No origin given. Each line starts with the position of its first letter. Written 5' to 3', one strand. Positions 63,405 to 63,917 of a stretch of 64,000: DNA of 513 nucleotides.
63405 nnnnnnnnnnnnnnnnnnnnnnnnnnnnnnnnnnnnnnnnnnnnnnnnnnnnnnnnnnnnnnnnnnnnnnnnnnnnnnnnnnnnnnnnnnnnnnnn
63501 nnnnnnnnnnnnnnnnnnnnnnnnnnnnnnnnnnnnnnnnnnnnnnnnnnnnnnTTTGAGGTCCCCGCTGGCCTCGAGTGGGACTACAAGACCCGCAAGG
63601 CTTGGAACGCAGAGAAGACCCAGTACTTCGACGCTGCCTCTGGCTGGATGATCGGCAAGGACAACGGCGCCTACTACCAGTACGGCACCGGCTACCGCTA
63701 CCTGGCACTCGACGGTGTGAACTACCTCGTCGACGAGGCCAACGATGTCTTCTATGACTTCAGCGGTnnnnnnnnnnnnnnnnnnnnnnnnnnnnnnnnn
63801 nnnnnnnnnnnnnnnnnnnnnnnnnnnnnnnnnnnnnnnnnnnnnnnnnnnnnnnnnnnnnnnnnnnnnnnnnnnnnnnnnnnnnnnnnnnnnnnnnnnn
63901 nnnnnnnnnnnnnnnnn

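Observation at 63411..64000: Molybdoenzyme C-terminal tail built from 80-aa aromatic (OCRE-like) tandem repeats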

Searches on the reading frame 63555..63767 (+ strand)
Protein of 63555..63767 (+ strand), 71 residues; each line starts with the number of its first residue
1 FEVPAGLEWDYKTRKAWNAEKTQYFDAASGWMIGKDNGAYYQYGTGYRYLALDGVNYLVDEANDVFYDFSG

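Call 32: find_homologous_proteins(query=A2, max_evalue=0.01)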
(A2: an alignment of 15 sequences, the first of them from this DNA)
Query A2 (15 sequences) (71 aa, profile of the alignment): 1 proteins with E <= 0.01 among 73 candidates.
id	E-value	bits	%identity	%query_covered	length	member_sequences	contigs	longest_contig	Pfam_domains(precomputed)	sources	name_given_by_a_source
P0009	1.2e-14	72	50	65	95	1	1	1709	-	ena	-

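Call 33: search_solved_structures(query=A2, max_evalue=10, show_alignments=5)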
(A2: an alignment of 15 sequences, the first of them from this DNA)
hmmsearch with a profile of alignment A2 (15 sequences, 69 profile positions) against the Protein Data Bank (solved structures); distinct sequences matched with E-value up to 10: 6.
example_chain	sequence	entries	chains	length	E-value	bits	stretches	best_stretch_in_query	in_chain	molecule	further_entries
5mf9_A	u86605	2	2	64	4.6e-05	26.8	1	13-57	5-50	RNA-binding protein 5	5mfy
2mxw_A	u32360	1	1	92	0.0015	22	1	21-56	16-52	RNA-binding protein 10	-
9ze0_A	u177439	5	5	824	0.0016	21.9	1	13-56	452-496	RNA-binding protein 5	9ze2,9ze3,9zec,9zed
5fj8_G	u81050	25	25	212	0.33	14.5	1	22-60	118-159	DNA-DIRECTED RNA POLYMERASE III SUBUNIT RPC8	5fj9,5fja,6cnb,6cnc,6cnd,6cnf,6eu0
2ckz_B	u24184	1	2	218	0.34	14.4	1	22-60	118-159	DNA-DIRECTED RNA POLYMERASE III 25 KD POLYPEPTIDE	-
7kqy_A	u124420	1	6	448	0.85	13.2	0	34-57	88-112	Heavy-Chain only Human Antibodies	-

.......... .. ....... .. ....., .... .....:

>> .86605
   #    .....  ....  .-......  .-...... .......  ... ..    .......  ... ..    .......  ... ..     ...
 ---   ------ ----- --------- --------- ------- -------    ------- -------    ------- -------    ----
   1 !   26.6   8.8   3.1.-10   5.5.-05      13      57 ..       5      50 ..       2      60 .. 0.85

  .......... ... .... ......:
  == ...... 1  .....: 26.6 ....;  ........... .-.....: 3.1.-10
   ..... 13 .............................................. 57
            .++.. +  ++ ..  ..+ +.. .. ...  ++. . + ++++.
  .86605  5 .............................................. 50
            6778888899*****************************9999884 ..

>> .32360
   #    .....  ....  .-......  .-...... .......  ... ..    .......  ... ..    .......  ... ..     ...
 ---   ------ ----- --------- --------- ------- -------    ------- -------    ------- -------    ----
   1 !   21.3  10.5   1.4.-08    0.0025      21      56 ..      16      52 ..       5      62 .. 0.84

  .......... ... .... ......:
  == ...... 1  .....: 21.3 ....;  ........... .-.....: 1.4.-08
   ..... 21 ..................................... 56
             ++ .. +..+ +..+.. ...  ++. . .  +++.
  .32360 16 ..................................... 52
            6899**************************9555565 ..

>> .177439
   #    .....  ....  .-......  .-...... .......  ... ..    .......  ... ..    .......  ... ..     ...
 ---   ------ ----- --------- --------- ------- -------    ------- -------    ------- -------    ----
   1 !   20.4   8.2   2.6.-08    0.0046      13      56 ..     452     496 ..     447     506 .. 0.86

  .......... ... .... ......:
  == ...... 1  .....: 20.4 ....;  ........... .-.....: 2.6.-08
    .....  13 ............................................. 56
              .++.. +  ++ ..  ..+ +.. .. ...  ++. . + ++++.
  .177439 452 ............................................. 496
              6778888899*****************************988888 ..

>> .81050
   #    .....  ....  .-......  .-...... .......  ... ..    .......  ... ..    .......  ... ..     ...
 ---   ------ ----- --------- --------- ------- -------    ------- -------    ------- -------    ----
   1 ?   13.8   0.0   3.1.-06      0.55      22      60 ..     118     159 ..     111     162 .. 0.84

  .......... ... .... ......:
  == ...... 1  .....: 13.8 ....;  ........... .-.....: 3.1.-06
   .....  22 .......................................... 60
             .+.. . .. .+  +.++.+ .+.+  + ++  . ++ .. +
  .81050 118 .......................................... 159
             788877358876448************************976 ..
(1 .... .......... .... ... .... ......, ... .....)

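Call 41: search_protein_representatives(alignment_id=A3)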
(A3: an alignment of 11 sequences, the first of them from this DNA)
Query: 11 sequences, 69 profile positions. Proteins with E-value up to 0.001 (for the whole library): 68; up to 1e-10: 32; up to 1e-30: 8. The best 68 are listed.
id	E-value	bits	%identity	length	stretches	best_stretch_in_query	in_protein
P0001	1.2e-56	205.1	-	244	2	1-68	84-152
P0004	2.4e-56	204.1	-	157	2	1-69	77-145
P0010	2.4e-43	162.4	-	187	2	1-69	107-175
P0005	2.8e-35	136.6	-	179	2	1-69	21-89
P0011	2.8e-34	133.4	-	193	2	1-68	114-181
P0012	1.3e-33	131.3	-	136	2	1-69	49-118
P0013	1.1e-31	125.1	-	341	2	3-68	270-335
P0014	1.7e-31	124.4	-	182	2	1-68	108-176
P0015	3.3e-30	120.3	-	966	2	1-68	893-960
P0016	1.8e-27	111.6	-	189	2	2-68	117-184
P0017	4.4e-27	110.3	-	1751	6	10-62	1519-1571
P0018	8.1e-27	109.5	-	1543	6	7-67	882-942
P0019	1.4e-26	108.8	-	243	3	7-67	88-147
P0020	3.5e-26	107.5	-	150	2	2-68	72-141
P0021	1.3e-24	102.4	-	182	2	3-68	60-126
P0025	1.9e-18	82.7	-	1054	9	7-47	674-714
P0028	8.3e-16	74.2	-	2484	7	9-66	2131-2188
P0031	8.7e-13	64.5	-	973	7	7-68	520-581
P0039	1.1e-10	57.8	-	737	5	12-62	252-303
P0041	9.5e-10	54.8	-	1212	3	12-66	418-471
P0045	1.9e-09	53.8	-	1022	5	10-38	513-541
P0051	3.4e-07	46.6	-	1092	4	10-61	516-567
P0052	1.5e-06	44.5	-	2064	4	3-63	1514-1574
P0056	3.1e-06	43.5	-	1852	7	9-41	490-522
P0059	6.2e-06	42.6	-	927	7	9-63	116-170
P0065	5.3e-05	39.6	-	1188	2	16-68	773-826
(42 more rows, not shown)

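Call 42: search_protein_families(library=pfam, proteins=[P0015, P0017, P0018, P0025, P0028, P0031, P0039], max_evalue=0.001)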
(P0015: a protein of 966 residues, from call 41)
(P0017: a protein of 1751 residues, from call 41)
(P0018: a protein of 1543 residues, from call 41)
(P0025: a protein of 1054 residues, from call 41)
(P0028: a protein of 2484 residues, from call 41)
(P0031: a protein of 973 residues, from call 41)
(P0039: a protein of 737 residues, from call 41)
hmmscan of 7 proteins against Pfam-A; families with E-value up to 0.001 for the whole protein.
P0015 (966 aa): 4 families
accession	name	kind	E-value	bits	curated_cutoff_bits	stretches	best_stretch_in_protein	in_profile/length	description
PF00384.28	Molybdopterin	-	1.3e-25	90.7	24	1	92-525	6-350/353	Molybdopterin oxidoreductase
PF01568.27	Molydop_binding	-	7.8e-18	65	26.8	1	640-739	12-96/110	Molydopterin dinucleotide binding domain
PF17780.6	OCRE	-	8.7e-14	51.7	24.7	2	915-950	5-40/52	OCRE domain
PF04879.21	Molybdop_Fe4S4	-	1.5e-12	47.7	22.7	1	33-84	3-55/55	Molybdopterin oxidoreductase Fe4S4 domain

P0017 (1751 aa): 2 families
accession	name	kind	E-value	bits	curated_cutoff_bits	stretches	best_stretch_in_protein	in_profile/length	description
PF17780.6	OCRE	-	1.4e-31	108.7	24.7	5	1513-1551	2-40/52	OCRE domain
PF00681.25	Plectin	-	5.5e-05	23.3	20.5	0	1539-1557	9-27/39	Plectin repeat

P0018 (1543 aa): 3 families
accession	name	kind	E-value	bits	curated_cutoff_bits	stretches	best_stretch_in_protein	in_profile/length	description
PF17780.6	OCRE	-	1.3e-30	105.6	24.7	0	879-916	2-39/52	OCRE domain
PF02983.19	Pro_Al_protease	-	8.2e-05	23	23.4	0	972-994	13-35/59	Alpha-lytic protease prodomain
PF12216.13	m04gp34like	-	0.00028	21.1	25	0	1008-1029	127-147/267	Immune evasion protein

P0025 (1054 aa): 3 families
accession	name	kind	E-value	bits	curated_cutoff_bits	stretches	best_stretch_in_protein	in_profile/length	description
PF17780.6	OCRE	-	1.9e-25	89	24.7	0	687-719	2-34/52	OCRE domain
PF02389.20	Cornifin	-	1.5e-06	28.8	34.8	0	905-994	37-128/135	Cornifin (SPRR) family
PF05860.19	TPS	-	0.00041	20.8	33.5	1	62-260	36-240/252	TPS secretion domain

P0028 (2484 aa): 9 families
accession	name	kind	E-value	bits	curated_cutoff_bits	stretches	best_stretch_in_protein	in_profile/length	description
PF00090.25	TSP_1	-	2.1e-33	114.7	21.6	5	303-352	1-49/49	Thrombospondin type 1 domain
PF17780.6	OCRE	-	6.3e-24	84.2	24.7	0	2143-2176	3-36/52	OCRE domain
PF02210.31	Laminin_G_2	-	3.7e-19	69.9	22.9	2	783-905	1-122/126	Laminin G domain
PF19028.6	TSP1_spondin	-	6.5e-18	65.2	41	5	303-352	4-52/52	Spondin-like TSP1 domain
PF00054.30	Laminin_G_1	-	1.7e-16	61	24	1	971-1089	5-124/131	Laminin G domain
PF22195.2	TSP1_CFP_C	-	2.6e-16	60.3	27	1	63-99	2-38/90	CFP-like, C-terminal thrombospondin type 1 domain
PF08184.16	Cuticle_2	-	7.5e-09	35.9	25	0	1927-1955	7-35/59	Cuticle protein 7 isoform family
PF19035.6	TSP1_CCN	-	4.7e-06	27.2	27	0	592-610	6-24/44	CCN3 Nov like TSP1 domain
PF09917.15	DUF2147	-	6.3e-05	24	27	0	2143-2159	69-85/112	Uncharacterized protein conserved in bacteria (DUF2147)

P0031 (973 aa): 1 family
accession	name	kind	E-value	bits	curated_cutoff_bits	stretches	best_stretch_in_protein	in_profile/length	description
PF17780.6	OCRE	-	1.2e-16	60.9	24.7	1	547-576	8-37/52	OCRE domain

P0039 (737 aa): 2 families
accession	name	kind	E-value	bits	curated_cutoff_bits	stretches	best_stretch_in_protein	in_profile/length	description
PF17780.6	OCRE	-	5e-16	58.9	24.7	0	208-238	5-36/52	OCRE domain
PF00681.25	Plectin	-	4.3e-06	26.9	20.5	0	460-475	2-17/39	Plectin repeat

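Call 43: search_protein_families(library=pfam, proteins=[P0041, P0045, P0051, P0052, P0056, P0059, P0065], max_evalue=0.001)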
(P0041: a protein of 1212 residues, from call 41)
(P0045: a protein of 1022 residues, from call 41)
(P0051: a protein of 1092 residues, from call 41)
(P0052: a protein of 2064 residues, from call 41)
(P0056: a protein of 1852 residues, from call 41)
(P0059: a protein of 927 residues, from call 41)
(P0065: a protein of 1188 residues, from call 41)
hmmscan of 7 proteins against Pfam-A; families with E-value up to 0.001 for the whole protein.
P0041 (1212 aa): 3 families
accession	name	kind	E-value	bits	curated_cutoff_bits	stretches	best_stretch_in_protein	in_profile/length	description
PF18998.6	Flg_new_2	-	1.1e-62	208.3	23.6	4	781-850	1-72/73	Divergent InlB B-repeat domain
PF17780.6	OCRE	-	2.4e-14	53.5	24.7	1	402-436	2-36/52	OCRE domain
PF09479.16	Flg_new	-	0.00033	21.2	27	0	621-675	6-62/65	Listeria-Bacteroides repeat domain (List_Bact_rpt)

P0045 (1022 aa): 1 family
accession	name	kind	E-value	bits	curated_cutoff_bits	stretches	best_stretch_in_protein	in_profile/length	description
PF17780.6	OCRE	-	1.2e-13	51.2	24.7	0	621-651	8-38/52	OCRE domain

P0051 (1092 aa): 3 families
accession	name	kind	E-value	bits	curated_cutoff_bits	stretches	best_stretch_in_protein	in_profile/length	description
PF17780.6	OCRE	-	4.2e-18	65.5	24.7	1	518-554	2-38/52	OCRE domain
PF04773.18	FecR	-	3e-11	44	24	1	59-147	2-80/97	FecR protein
PF00681.25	Plectin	-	3.7e-06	27.1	20.5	0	526-536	7-17/39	Plectin repeat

P0052 (2064 aa): 0 families

P0056 (1852 aa): 1 family
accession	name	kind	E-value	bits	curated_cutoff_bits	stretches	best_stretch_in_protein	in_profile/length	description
PF17780.6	OCRE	-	3.6e-14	53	24.7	0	1025-1039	5-19/52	OCRE domain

P0059 (927 aa): 1 family
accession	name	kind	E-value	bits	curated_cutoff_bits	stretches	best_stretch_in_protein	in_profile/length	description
PF17780.6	OCRE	-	5.7e-21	74.7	24.7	0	163-197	6-40/52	OCRE domain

P0065 (1188 aa): 2 families
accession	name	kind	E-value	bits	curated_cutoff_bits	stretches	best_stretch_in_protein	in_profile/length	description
PF17780.6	OCRE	-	1.4e-19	70.3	24.7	2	914-944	7-37/52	OCRE domain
PF11104.14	PilM_2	-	0.00016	21.2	27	1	33-135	22-116/340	Type IV pilus assembly protein PilM;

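Call 50: predict_structure(alignment_id=A3)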
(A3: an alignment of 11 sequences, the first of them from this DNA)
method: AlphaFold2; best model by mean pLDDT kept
length: 71 residues; sequences in the alignment: 11
mean_pLDDT: 92.7   pTM: 0.75
mean pLDDT of the five models: 92.7, 91.2, 90.5, 89.7, 89.0
residues with pLDDT >= 90: 61; 70-90: 9; 50-70: 1; < 50: 0
segments of 3 or more residues with pLDDT < 50: none
pLDDT, mean of each block of 10 residues (from residue 1): 91 95 95 96 94 92 90 60
secondary structure, 60 per line:
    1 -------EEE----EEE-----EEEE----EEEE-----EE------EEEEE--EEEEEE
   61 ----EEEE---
elements in order: E8-10 E15-17 E23-26 E31-34 E48-52 E55-60 E65-68

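Call 52: fold_search(model_id=the predicted structure, library=pdb)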
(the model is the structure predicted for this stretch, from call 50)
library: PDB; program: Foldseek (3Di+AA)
matches with E <= 10: 252; with E <= 0.001: 0
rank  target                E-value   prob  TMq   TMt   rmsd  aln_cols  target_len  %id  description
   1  5yy8                  4.8e-01  0.10  0.19  0.06   9.9        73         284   14  Crystal structure of the Kelch domain of human NS1-BP (released 2018-03-14)
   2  3tto_D                5.2e-01  0.10  0.22  0.03  11.1        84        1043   17  Crystal structure of Leuconostoc mesenteroides NRRL B-1299 N-terminally truncated dextransucrase DSR-E in triclinic fo (released 2012-01-25)
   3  1gvm_B                6.6e-01  0.12  0.25  0.18   8.3        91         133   13  CHOLINE BINDING DOMAIN OF THE MAJOR AUTOLYSIN (C-LYTA) FROM STREPTOCOCCUS PNEUMONIAE (released 2002-08-01)
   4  1hcx_A                9.4e-01  0.10  0.23  0.18   7.9        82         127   15  Choline binding domain of the major autolysin (C-LytA) from Streptococcus pneumoniae (released 2001-11-29)
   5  5mf9_MODEL_1_A        1.0e+00  0.16  0.31  0.33   9.6        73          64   15  Solution structure of the RBM5 OCRE domain in complex with polyproline SmN peptide. (released 2016-12-07)
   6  3tto_B                1.0e+00  0.08  0.22  0.03  12.1        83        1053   16  Crystal structure of Leuconostoc mesenteroides NRRL B-1299 N-terminally truncated dextransucrase DSR-E in triclinic fo (released 2012-01-25)
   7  1gvm_F                1.1e+00  0.08  0.23  0.17   8.5        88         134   15  CHOLINE BINDING DOMAIN OF THE MAJOR AUTOLYSIN (C-LYTA) FROM STREPTOCOCCUS PNEUMONIAE (released 2002-08-01)
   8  7kzp_B                1.4e+00  0.18  0.36  0.05  11.8        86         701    9  Structure of the human Fanconi anaemia Core complex (released 2021-03-10)
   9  7m5x                  1.6e+00  0.15  0.27  0.03   8.9        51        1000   18  Human ATP13A2 in the outward-facing E2 state bound to spermine and beryllium fluoride (released 2022-03-30)
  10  8cgd_t                1.6e+00  0.08  0.24  0.19   8.9        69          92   14  Clindamycin bound to the 50S subunit (released 2023-07-26)
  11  2bml_B                1.6e+00  0.08  0.23  0.16   9.1        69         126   14  Ofloxacin-like antibiotics inhibit pneumococcal cell wall degrading virulence factors (released 2005-03-30)
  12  7n74                  1.7e+00  0.14  0.25  0.03   8.4        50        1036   16  Cryo-EM structure of ATP13A2 D508N mutant in the E1-ATP-like state (released 2021-11-10)
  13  2m3x_MODEL_1_A        1.7e+00  0.09  0.27  0.16  11.1        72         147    7  Solution structure of Ph1500: a homohexameric protein centered on a 12-bladed beta-propeller (released 2014-01-29)
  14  2qj6_A                2.0e+00  0.08  0.25  0.09   8.1        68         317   15  Crystal structure analysis of a 14 repeat C-terminal fragment of toxin TcdA in Clostridium difficile (released 2008-07-15)
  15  8cgk_t                2.0e+00  0.07  0.24  0.19   8.9        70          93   14  Lincomycin and Avilamycin bound to the 50S subunit (released 2023-07-19)
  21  2mxw_MODEL_1_A        2.2e+00  0.15  0.37  0.30  12.0        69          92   10  Solution NMR Structure of the OCRE Domain of RBM10 (released 2015-04-01)
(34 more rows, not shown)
